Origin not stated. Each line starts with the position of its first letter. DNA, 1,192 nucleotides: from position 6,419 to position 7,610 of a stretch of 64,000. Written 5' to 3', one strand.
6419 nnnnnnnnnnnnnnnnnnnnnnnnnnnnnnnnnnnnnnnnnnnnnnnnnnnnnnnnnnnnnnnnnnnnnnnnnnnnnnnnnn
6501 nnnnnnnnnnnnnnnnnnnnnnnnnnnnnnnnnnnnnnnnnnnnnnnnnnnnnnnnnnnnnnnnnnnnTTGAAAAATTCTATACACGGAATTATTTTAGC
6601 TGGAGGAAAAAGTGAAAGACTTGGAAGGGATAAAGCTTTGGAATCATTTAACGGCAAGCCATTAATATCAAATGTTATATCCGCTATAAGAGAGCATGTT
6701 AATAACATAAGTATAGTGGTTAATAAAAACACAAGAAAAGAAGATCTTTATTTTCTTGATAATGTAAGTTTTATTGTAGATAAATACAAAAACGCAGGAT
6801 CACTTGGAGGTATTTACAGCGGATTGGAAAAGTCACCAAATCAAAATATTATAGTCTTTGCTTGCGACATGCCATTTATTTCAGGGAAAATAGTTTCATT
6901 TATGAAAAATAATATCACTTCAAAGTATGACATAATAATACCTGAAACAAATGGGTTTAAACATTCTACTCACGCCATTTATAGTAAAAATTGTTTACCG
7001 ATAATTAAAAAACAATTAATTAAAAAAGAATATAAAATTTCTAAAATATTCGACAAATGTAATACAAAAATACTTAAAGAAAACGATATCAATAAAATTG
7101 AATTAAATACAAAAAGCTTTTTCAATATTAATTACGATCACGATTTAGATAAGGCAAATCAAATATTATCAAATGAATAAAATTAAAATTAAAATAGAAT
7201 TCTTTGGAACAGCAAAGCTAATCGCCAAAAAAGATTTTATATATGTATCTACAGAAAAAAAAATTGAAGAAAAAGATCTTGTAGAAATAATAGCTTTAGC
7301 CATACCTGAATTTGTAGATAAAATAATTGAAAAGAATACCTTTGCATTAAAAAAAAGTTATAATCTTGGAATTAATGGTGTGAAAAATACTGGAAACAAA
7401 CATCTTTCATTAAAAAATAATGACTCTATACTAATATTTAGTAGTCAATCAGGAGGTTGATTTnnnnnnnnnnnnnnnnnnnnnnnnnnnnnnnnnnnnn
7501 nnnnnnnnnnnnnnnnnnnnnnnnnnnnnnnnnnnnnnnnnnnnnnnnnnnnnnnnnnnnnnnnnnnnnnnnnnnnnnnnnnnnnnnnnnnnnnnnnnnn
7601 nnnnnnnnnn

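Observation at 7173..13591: AOR, a NuoE/F-like diaphorase and an FdsA-like subunit are translationally coupled in one operon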

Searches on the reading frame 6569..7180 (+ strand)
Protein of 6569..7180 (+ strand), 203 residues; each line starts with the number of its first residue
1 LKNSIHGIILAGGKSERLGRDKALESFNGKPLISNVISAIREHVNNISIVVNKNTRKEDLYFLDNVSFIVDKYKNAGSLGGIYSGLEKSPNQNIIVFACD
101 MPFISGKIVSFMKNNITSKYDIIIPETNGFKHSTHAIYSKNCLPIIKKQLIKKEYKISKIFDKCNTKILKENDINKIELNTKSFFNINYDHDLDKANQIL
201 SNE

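Call 3: search_protein_families(library=pfam, proteins=[window:6569-7180:+])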
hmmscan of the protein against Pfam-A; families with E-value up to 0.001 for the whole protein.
window:6569-7180:+ (203 aa): 2 families
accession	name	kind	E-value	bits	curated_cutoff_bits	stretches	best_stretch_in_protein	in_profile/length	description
PF12804.13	NTP_transf_3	-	6.4e-33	114.6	27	1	7-161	1-154/160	MobA-like NTP transferase domain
PF02348.25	CTP_transf_3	-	0.00038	20.8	22.6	1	7-46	2-42/217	Cytidylyltransferase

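Call 4: search_protein_families(library=ncbifam, proteins=[window:6569-7180:+])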
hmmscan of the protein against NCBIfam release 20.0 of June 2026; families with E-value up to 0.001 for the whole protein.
window:6569-7180:+ (203 aa): 23 families
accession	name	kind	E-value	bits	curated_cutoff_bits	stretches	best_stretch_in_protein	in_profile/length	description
NF001457.0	PRK00317.1-3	equivalog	6.4e-46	156.4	164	1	6-200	3-197/200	molybdenum cofactor guanylyltransferase MobA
NF011056.0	PRK14489.1-1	equivalog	3.2e-40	138.4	379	1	5-196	6-192/363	bifunctional molybdenum cofactor guanylyltransferase MobA/molybdopterin-guanine dinucleotide biosynthesis adaptor protein MobB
TIGR02665.1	molyb_mobA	equivalog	7.6e-30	104.3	151.85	1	5-193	1-185/186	molybdenum cofactor guanylyltransferase MobA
NF002741.0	PRK02726.1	equivalog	6.1e-21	75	179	1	2-198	5-196/200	molybdenum cofactor guanylyltransferase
NF001837.0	PRK00560.1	equivalog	9.8e-21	74.4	182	1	1-202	5-193/196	molybdenum cofactor guanylyltransferase MobA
NF011059.0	PRK14490.1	equivalog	1e-19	70.9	354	1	2-200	178-369/374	bifunctional molybdenum cofactor guanylyltransferase MobA/molybdopterin-guanine dinucleotide biosynthesis adaptor protein MobB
NF011070.0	PRK14500.1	equivalog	4.1e-17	62.5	606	1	3-196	165-351/358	putative bifunctional molybdopterin-guanine dinucleotide biosynthesis protein MoaC/MobA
TIGR03310.1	matur_MocA_YgfJ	equivalog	4.4e-16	59.4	186.45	1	7-155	2-154/188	molybdenum cofactor cytidylyltransferase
NF011057.0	PRK14489.1-2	subfamily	6.4e-15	55.3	541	1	3-194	5-192/363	bifunctional molybdenum cofactor guanylyltransferase MobA/molybdopterin-guanine dinucleotide biosynthesis adaptor protein MobB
NF001855.0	PRK00576.1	equivalog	4.6e-13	49.2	205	1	4-173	6-176/197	molybdenum cofactor guanylyltransferase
NF011058.0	PRK14489.1-3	exception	1.7e-09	36.7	820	1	2-200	6-205/382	molybdenum cofactor guanylyltransferase MobA, DUF3305 domain-containing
NF045665.1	NTPtran_DVU1551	equivalog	2.3e-08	33.5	315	1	6-131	2-132/359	DVU_1551 family NTP transferase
TIGR01173.1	glmU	equivalog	2.1e-07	30.2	366.85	1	8-116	4-117/452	bifunctional UDP-N-acetylglucosamine diphosphorylase/glucosamine-1-phosphate N-acetyltransferase GlmU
NF041173.1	Sug_nt_acttase_Thmprot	equivalog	9.2e-07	28.1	600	1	7-114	3-119/405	bifunctional sugar-1-phosphate nucleotidylyltransferase/acetyltransferase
TIGR00454.1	TIGR00454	hypoth_equivalog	1.4e-06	28.3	174.7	1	7-121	3-115/183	TIGR00454 family protein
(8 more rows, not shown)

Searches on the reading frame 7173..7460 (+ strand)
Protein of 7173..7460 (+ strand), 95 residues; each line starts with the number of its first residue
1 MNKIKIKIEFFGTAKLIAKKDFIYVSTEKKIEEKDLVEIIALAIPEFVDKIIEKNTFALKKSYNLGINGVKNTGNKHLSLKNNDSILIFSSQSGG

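Call 3: search_protein_families(library=pfam, proteins=[window:7173-7460:+])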
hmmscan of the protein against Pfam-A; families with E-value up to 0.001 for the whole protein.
window:7173-7460:+ (95 aa): 0 families

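Call 4: search_protein_families(library=ncbifam, proteins=[window:7173-7460:+])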
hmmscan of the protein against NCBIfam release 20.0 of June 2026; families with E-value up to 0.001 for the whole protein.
window:7173-7460:+ (95 aa): 1 family
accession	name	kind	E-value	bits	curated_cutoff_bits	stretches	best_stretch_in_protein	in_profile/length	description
TIGR01687.1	moaD_arch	subfamily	0.00021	21.7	49.5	1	6-95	1-88/88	MoaD family protein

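Call 43: search_protein_families(library=pfam, max_evalue=1, proteins=[window:7173-7460:+])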
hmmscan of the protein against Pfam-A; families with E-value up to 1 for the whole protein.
window:7173-7460:+ (95 aa): 0 families
